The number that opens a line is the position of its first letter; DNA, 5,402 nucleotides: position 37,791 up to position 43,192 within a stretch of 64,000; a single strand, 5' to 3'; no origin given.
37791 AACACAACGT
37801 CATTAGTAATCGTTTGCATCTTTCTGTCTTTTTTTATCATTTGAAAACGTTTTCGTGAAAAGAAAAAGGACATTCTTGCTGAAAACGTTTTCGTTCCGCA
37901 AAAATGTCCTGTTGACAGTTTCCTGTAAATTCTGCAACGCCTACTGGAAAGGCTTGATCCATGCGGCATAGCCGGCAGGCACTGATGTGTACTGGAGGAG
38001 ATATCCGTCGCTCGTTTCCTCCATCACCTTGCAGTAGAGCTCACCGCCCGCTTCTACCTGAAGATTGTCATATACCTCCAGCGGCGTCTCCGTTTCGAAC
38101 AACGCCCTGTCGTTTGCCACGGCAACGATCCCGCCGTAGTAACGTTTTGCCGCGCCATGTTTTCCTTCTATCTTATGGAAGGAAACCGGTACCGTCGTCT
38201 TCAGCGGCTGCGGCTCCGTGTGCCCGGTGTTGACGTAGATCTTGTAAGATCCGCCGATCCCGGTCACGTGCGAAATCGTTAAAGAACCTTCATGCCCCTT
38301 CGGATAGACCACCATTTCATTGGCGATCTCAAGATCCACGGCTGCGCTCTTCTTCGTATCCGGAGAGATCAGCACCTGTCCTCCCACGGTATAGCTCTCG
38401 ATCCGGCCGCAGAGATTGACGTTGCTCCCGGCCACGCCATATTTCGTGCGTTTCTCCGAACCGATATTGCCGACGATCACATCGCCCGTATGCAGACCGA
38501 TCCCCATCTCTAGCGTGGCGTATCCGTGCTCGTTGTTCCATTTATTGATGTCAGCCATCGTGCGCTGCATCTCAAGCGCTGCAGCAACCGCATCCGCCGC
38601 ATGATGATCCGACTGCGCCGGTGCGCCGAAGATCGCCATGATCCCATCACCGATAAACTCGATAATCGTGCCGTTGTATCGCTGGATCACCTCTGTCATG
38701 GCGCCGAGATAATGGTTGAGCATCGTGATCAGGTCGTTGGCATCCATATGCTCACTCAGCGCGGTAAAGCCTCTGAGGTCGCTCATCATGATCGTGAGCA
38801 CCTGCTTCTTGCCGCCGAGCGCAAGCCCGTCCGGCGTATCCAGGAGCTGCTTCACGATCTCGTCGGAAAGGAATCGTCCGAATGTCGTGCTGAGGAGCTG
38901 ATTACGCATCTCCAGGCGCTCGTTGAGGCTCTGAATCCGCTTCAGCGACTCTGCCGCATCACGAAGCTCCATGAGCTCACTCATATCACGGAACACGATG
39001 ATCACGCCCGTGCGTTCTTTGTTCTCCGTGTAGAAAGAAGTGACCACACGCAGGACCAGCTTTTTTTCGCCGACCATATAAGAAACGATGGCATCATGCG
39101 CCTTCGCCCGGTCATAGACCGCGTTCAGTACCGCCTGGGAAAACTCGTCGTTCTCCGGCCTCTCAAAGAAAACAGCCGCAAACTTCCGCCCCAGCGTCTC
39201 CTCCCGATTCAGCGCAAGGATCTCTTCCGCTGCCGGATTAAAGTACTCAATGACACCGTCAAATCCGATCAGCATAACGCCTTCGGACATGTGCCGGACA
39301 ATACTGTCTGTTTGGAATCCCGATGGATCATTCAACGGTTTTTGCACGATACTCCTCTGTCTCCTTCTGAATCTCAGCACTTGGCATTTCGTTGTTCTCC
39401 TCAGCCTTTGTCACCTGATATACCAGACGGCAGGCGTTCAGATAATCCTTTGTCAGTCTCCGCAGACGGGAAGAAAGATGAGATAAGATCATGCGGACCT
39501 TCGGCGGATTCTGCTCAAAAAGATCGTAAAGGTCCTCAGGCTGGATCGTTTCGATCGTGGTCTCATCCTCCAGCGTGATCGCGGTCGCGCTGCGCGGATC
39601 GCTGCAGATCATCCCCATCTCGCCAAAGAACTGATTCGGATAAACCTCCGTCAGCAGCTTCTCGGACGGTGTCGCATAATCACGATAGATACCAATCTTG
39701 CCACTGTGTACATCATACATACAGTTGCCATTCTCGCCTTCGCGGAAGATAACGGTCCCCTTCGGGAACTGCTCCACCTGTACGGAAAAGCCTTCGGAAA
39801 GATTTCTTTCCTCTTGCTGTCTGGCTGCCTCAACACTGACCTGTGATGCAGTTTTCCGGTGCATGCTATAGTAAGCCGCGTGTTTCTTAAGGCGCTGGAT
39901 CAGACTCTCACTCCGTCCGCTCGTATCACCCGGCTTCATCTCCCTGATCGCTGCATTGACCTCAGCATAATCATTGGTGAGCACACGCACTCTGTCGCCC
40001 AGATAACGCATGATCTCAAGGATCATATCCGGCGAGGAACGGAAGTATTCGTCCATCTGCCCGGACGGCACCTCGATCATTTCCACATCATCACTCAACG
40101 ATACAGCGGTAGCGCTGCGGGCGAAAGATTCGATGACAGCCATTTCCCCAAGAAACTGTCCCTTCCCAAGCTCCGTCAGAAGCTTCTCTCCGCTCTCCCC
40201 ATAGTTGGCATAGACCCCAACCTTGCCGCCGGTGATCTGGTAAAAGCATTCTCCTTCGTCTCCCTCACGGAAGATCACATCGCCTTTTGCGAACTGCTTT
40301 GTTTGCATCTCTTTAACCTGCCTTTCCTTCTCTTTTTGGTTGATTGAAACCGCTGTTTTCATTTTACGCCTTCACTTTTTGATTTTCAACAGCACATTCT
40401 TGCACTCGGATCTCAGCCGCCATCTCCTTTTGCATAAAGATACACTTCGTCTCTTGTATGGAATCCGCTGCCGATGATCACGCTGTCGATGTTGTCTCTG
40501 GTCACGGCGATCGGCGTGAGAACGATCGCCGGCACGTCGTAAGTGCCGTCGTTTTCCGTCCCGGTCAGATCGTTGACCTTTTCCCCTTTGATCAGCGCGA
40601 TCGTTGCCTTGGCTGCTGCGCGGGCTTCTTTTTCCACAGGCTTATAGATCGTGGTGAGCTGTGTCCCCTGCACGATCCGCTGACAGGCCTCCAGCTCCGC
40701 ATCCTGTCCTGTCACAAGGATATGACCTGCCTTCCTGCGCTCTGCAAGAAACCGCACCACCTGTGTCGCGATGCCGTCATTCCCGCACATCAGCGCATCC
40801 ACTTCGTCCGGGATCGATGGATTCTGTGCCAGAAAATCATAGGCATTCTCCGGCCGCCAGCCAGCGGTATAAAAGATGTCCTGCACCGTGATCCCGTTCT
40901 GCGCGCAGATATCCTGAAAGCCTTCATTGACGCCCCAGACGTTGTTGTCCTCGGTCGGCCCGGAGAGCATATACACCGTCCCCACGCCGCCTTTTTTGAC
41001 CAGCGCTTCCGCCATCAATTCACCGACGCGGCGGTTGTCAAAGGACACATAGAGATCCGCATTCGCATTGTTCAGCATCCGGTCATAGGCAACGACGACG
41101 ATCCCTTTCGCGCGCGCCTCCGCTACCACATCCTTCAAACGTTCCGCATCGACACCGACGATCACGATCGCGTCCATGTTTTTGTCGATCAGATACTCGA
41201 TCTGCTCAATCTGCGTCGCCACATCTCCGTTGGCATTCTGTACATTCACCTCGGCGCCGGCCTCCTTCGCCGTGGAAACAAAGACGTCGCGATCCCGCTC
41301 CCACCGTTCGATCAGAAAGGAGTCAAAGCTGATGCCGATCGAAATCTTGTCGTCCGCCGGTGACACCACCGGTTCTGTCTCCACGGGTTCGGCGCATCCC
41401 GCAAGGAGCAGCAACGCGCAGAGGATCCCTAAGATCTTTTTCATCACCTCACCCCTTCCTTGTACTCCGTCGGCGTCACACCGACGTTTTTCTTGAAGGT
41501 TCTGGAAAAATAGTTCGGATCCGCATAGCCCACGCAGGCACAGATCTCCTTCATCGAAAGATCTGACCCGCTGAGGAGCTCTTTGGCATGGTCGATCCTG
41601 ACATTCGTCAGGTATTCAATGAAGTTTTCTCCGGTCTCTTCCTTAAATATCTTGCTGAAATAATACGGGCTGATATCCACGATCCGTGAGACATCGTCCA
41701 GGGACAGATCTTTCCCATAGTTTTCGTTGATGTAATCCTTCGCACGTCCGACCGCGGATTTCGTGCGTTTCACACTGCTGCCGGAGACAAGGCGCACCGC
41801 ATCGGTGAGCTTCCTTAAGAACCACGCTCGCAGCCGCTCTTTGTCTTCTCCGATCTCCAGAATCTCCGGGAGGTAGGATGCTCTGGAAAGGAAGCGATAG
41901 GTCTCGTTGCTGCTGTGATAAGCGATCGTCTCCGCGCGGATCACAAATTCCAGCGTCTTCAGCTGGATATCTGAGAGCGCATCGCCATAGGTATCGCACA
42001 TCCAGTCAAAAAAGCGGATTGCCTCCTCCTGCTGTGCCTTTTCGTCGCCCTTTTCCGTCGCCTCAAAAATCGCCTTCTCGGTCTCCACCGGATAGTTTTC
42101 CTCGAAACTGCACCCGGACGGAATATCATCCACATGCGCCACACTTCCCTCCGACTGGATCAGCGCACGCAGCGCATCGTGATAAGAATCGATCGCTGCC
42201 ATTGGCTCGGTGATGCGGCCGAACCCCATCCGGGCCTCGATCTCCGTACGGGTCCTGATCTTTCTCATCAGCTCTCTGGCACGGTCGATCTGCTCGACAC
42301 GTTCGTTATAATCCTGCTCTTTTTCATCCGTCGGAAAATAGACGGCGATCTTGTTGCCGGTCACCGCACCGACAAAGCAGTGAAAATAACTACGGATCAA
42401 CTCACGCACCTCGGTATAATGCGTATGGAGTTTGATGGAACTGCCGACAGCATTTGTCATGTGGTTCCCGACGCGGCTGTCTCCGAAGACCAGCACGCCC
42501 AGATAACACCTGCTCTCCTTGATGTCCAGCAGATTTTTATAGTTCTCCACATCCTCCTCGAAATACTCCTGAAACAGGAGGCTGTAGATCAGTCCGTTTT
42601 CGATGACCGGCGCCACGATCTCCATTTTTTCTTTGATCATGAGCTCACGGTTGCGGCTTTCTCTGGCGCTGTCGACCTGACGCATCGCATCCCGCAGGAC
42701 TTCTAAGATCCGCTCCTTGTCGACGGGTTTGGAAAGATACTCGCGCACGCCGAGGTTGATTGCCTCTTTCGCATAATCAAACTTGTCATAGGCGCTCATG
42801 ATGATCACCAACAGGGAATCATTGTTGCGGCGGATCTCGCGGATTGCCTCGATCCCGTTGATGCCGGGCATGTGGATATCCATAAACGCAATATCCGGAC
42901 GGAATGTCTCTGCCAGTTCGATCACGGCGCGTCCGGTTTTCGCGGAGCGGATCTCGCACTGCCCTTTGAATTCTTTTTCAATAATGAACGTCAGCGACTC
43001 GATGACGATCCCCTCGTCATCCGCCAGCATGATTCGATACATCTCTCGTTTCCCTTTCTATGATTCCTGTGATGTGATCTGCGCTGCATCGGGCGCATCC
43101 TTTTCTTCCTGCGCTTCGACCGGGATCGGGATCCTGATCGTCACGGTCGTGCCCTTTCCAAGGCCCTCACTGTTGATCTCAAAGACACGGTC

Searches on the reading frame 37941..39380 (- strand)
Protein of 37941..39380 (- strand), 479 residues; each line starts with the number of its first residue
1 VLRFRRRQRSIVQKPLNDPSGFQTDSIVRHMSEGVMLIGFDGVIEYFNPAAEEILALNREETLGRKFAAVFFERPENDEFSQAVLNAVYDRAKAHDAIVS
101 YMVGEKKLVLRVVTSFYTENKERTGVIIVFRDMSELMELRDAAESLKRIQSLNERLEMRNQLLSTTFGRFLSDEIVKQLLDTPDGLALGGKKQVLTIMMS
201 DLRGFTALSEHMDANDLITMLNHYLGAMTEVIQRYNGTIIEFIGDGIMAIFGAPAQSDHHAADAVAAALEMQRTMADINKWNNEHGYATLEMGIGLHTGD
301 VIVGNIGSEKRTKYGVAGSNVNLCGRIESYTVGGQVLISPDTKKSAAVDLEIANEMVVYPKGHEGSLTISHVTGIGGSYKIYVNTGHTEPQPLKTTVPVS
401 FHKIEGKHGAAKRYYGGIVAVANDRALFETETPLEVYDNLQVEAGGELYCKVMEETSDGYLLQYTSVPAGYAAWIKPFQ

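Call 57: search_protein_families(library=pfam, proteins=[window:37941-39380:-], max_evalue=0.00001)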
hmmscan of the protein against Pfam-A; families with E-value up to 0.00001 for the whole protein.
window:37941-39380:- (479 aa): 4 families
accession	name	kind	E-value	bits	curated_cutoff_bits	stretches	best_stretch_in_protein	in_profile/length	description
PF00211.25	Guanylate_cyc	-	2.1e-29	102.9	21.9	1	193-353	7-163/183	Adenylate and Guanylate cyclase catalytic domain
PF08448.16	PAS_4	-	2.4e-09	37.9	23.1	1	29-136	2-108/110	PAS fold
PF00989.32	PAS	-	4e-09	36.9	22.6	1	25-133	4-113/113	PAS fold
PF13426.13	PAS_9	-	4.6e-09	36.9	27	1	33-135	2-103/103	PAS domain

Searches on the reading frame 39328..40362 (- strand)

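Call 57: search_protein_families(library=pfam, proteins=[window:39328-40362:-], max_evalue=0.00001)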
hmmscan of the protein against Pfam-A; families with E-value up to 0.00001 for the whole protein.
window:39328-40362:- (344 aa): 1 family
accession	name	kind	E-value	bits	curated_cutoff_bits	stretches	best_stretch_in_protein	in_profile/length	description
PF00027.35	cNMP_binding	-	1.3e-41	140.9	27.5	2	197-285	2-89/89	Cyclic nucleotide-binding domain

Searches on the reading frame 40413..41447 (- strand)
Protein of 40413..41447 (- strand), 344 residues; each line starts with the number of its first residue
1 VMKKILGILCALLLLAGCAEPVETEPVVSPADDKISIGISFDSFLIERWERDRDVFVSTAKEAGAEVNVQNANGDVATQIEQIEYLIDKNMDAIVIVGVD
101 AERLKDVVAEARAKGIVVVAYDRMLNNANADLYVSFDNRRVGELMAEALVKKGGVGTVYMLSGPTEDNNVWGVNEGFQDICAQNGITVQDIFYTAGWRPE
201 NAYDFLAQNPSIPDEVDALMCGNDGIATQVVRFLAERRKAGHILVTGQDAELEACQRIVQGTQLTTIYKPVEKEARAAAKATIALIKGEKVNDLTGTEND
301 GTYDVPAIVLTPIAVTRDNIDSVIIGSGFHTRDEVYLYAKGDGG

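Call 57: search_protein_families(library=pfam, proteins=[window:40413-41447:-], max_evalue=0.00001)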
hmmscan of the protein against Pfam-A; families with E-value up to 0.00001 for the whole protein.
window:40413-41447:- (344 aa): 3 families
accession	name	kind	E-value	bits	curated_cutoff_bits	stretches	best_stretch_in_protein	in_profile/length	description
PF13407.12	Peripla_BP_4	-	7.9e-53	180.1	35.1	1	38-290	2-258/258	Periplasmic binding protein domain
PF00532.27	Peripla_BP_1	-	2.3e-12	47.4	22.2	1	59-238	26-205/281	Periplasmic binding proteins and sugar binding domain of LacI family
PF13377.12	Peripla_BP_3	-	3.6e-09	37.4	26.5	1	157-290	11-149/167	Periplasmic binding protein-like domain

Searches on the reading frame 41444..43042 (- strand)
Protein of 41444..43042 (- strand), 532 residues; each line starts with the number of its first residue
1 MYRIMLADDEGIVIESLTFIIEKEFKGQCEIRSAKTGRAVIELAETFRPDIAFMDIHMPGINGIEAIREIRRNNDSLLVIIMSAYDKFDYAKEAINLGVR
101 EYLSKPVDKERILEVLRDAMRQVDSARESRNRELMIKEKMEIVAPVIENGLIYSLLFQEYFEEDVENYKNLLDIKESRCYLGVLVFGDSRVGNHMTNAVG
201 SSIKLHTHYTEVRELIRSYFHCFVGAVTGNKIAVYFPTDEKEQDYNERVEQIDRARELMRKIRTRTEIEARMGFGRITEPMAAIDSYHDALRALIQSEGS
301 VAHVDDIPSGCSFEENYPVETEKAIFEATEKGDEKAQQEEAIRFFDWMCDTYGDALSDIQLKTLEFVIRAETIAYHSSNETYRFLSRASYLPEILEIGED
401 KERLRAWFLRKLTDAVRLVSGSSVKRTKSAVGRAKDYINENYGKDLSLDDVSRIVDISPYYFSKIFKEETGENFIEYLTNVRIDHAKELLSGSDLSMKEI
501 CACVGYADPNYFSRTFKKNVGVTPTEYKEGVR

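Call 57: search_protein_families(library=pfam, proteins=[window:41444-43042:-], max_evalue=0.00001)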
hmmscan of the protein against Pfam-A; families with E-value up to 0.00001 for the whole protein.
window:41444-43042:- (532 aa): 4 families
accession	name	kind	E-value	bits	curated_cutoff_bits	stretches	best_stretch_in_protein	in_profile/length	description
PF00072.30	Response_reg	-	1.8e-26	92.9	30.2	1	4-116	1-110/111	Response regulator receiver domain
PF12833.13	HTH_18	-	1.4e-24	86.6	33.6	1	452-529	2-79/80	Helix-turn-helix domain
PF00165.29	HTH_AraC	-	2.4e-20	72.6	26.6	2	493-527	7-40/42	Bacterial regulatory helix-turn-helix proteins, AraC family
PF17853.6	GGDEF_2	-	4.5e-06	27.3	24.5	0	164-294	7-114/116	GGDEF-like domain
